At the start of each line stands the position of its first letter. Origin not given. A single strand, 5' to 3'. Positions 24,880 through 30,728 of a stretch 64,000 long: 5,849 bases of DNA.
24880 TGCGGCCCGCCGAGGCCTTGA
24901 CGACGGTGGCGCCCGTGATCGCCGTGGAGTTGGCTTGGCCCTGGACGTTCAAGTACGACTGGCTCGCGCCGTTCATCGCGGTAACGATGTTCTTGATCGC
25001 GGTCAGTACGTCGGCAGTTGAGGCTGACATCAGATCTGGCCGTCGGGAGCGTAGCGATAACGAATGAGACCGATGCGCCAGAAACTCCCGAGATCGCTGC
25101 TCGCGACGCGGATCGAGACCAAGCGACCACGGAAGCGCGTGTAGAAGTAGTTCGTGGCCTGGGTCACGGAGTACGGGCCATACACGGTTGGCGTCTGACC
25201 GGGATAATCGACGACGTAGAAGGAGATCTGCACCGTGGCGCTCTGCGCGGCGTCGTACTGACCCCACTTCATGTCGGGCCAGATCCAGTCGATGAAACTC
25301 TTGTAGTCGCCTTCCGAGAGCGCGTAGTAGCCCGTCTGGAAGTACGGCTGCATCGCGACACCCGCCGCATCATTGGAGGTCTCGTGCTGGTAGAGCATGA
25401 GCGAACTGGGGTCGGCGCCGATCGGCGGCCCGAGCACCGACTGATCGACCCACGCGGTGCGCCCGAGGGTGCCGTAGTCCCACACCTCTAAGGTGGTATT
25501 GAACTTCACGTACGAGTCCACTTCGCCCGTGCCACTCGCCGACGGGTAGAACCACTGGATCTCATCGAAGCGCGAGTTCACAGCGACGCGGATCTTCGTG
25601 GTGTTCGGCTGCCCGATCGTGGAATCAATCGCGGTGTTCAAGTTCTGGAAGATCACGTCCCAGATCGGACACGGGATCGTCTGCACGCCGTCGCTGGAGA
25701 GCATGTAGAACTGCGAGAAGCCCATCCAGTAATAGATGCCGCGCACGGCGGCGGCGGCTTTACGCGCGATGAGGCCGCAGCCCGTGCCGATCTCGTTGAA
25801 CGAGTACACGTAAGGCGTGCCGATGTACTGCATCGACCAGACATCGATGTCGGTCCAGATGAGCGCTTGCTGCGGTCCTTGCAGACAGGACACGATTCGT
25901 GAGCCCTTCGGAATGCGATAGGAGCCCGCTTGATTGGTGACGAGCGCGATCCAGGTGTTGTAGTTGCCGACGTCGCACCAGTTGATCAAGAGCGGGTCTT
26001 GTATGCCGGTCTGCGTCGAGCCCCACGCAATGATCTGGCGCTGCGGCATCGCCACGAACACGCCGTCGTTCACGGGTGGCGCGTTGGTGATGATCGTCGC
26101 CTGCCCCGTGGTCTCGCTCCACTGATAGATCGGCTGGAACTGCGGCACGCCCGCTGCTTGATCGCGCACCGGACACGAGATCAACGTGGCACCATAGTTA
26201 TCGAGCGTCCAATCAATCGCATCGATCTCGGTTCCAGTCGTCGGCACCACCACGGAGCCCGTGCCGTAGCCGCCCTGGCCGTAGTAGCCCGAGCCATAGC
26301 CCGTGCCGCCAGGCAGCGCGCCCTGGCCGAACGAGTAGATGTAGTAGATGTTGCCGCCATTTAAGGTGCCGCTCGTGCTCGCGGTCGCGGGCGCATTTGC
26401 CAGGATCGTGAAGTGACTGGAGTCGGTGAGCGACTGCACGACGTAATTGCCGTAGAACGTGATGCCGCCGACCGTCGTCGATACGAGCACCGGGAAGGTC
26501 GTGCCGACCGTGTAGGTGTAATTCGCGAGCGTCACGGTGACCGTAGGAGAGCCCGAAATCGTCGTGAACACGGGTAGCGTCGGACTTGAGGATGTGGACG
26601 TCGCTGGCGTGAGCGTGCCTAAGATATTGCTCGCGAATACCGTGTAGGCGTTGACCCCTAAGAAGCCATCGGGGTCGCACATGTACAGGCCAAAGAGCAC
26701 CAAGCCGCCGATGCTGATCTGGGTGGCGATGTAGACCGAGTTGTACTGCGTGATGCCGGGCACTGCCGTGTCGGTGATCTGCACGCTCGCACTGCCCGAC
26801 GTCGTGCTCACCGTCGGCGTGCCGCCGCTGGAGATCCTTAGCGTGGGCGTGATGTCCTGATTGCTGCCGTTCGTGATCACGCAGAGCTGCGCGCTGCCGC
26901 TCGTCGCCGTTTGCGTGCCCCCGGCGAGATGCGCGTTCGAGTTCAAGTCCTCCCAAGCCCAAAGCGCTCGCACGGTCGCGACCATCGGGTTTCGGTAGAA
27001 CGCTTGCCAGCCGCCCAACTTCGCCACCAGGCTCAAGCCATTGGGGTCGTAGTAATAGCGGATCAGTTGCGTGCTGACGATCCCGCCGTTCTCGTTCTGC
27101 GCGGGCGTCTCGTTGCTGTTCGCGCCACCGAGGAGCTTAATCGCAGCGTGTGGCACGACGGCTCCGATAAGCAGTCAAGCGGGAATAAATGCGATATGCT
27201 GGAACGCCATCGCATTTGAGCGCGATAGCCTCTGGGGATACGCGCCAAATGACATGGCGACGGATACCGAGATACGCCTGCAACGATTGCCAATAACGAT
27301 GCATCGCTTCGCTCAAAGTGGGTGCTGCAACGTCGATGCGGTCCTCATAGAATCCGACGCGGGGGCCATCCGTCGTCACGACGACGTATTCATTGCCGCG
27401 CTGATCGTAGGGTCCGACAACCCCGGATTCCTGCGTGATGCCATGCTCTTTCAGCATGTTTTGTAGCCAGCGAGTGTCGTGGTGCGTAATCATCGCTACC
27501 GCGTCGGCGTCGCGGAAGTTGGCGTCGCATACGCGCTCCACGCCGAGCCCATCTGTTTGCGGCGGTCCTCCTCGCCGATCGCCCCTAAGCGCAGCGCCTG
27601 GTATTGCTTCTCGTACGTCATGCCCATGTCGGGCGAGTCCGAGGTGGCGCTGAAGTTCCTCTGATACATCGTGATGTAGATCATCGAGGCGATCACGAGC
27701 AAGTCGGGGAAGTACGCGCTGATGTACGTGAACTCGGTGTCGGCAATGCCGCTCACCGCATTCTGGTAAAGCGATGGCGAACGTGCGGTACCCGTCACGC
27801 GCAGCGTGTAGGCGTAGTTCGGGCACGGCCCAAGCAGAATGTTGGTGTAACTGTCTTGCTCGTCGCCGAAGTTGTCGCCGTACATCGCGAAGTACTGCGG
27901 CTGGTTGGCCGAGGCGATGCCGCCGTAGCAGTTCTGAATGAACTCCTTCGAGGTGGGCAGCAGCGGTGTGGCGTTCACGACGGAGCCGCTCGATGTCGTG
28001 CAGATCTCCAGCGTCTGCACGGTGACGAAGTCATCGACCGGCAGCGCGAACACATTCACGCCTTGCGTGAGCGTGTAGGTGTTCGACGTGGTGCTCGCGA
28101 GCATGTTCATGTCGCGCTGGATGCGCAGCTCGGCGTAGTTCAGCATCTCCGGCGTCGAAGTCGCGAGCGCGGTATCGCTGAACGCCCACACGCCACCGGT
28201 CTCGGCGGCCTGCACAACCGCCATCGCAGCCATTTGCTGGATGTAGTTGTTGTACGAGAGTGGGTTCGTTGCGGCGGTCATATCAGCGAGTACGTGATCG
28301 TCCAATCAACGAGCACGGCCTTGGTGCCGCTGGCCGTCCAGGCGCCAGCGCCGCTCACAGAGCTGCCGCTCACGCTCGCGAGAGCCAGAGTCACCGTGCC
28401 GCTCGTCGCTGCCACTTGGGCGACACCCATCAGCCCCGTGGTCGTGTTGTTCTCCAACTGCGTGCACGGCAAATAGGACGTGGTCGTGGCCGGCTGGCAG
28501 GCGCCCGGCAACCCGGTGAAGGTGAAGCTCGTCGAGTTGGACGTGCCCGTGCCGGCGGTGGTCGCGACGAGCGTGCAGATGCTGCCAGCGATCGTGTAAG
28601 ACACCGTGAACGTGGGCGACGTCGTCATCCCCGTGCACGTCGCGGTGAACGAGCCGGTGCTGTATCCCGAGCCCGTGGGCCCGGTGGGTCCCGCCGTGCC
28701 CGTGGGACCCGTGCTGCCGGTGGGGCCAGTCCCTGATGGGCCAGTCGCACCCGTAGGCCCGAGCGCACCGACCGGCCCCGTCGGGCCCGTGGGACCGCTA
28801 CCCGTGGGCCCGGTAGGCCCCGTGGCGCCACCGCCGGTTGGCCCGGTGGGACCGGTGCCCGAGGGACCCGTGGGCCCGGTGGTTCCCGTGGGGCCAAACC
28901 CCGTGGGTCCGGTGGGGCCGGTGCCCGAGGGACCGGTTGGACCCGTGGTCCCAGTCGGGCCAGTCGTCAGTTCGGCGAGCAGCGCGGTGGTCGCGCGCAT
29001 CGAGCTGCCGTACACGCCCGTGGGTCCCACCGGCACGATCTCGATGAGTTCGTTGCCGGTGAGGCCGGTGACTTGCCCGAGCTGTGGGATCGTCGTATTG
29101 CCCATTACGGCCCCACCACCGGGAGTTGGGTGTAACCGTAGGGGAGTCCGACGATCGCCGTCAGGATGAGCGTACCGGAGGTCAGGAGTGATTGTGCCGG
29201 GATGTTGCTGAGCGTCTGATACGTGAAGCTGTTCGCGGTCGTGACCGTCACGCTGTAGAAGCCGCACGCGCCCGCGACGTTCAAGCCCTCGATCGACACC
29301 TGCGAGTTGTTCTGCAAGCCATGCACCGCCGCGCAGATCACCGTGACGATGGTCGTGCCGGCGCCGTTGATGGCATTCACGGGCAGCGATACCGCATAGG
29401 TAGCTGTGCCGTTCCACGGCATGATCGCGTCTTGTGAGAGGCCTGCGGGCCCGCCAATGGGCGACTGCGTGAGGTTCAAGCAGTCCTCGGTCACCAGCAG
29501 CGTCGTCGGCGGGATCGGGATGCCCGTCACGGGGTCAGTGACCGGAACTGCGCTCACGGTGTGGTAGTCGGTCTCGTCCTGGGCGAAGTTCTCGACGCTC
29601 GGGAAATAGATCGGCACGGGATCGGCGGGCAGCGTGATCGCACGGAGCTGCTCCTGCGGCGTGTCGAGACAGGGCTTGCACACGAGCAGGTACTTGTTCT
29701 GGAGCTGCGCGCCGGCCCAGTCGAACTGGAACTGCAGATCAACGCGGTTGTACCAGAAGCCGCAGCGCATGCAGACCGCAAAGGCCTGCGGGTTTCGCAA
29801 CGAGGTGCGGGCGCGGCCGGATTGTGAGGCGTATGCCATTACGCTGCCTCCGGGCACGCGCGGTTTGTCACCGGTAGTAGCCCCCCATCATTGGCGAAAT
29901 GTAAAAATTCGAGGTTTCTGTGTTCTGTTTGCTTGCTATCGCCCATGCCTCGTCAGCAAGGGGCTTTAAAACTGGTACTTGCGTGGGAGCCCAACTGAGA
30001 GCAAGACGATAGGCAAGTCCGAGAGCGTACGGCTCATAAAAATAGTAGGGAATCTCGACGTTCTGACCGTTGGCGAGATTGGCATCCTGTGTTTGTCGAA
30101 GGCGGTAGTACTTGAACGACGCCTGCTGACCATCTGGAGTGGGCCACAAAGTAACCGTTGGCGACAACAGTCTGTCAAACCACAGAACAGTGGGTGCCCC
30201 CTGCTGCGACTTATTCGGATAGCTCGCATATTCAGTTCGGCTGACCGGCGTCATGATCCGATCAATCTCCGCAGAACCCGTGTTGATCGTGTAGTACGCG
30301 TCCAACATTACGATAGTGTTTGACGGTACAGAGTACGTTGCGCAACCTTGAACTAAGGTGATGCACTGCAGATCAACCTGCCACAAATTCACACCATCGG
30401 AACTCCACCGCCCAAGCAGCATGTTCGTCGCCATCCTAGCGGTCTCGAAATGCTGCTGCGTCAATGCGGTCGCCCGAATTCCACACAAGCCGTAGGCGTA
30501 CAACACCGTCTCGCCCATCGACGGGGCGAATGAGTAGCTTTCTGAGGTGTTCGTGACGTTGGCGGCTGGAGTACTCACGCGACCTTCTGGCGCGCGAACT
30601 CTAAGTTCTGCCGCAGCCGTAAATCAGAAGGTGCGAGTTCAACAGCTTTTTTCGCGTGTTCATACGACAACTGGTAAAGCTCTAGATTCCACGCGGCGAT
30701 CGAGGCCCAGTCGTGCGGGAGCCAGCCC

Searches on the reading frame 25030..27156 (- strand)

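Call 5: search_protein_families(library=phrogs, proteins=[window:25030-27156:-], max_evalue=0.001)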
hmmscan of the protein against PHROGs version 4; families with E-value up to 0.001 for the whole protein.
window:25030-27156:- (708 aa): 1 family
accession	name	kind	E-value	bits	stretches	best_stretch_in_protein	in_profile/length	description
phrog_3287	-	head and packaging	9.9e-51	174.1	1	44-707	41-523/524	virion structural protein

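Call 6: search_protein_families(library=pfam, proteins=[window:25030-27156:-], max_evalue=0.01)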
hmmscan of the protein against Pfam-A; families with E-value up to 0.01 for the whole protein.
window:25030-27156:- (708 aa): 0 families

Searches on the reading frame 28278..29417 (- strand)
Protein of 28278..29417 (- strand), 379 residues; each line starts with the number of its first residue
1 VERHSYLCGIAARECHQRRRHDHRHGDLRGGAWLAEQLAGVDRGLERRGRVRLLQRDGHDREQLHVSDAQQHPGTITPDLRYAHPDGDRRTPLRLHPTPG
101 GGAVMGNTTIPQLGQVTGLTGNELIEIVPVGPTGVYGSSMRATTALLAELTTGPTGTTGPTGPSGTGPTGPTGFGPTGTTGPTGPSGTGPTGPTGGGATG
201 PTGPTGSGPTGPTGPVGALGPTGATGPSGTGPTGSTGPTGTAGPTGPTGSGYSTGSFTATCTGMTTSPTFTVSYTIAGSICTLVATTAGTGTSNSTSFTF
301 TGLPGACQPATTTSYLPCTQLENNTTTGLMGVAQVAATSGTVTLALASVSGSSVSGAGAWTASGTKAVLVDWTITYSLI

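Call 5: search_protein_families(library=phrogs, proteins=[window:28278-29417:-], max_evalue=0.001)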
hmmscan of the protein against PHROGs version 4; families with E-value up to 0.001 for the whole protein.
window:28278-29417:- (379 aa): 6 families
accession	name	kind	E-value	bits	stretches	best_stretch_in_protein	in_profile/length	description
phrog_6320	-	tail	8e-21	75.5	1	131-310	86-233/745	tail fiber protein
phrog_8745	-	tail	8.8e-16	57.4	1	151-361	1411-1620/1803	tail fiber protein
phrog_5073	-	tail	1.1e-14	55.3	1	151-376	259-475/519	tail fiber protein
phrog_819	-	tail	1.1e-09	38.1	1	97-260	421-600/1024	tail protein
phrog_366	-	tail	2.6e-09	38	1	175-280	312-388/474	tail fiber protein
phrog_1806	-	tail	0.00013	22.4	1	129-256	110-241/276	collagen like minor tail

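Call 6: search_protein_families(library=pfam, proteins=[window:28278-29417:-], max_evalue=0.01)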
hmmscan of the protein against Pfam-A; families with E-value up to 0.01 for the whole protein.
window:28278-29417:- (379 aa): 0 families

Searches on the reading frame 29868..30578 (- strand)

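Call 5: search_protein_families(library=phrogs, proteins=[window:29868-30578:-], max_evalue=0.001)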
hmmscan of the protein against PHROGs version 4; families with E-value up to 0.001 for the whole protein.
window:29868-30578:- (236 aa): 1 family
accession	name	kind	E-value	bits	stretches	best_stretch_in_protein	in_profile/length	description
phrog_12985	-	unknown function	1.3e-12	49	1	28-220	11-213/238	-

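Call 6: search_protein_families(library=pfam, proteins=[window:29868-30578:-], max_evalue=0.01)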
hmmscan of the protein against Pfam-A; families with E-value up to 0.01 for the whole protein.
window:29868-30578:- (236 aa): 1 family
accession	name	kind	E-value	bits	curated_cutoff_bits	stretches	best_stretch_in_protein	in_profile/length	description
PF24175.2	SU10_adaptor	-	1.7e-07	32.4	27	1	69-194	43-157/194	SU10 adaptor protein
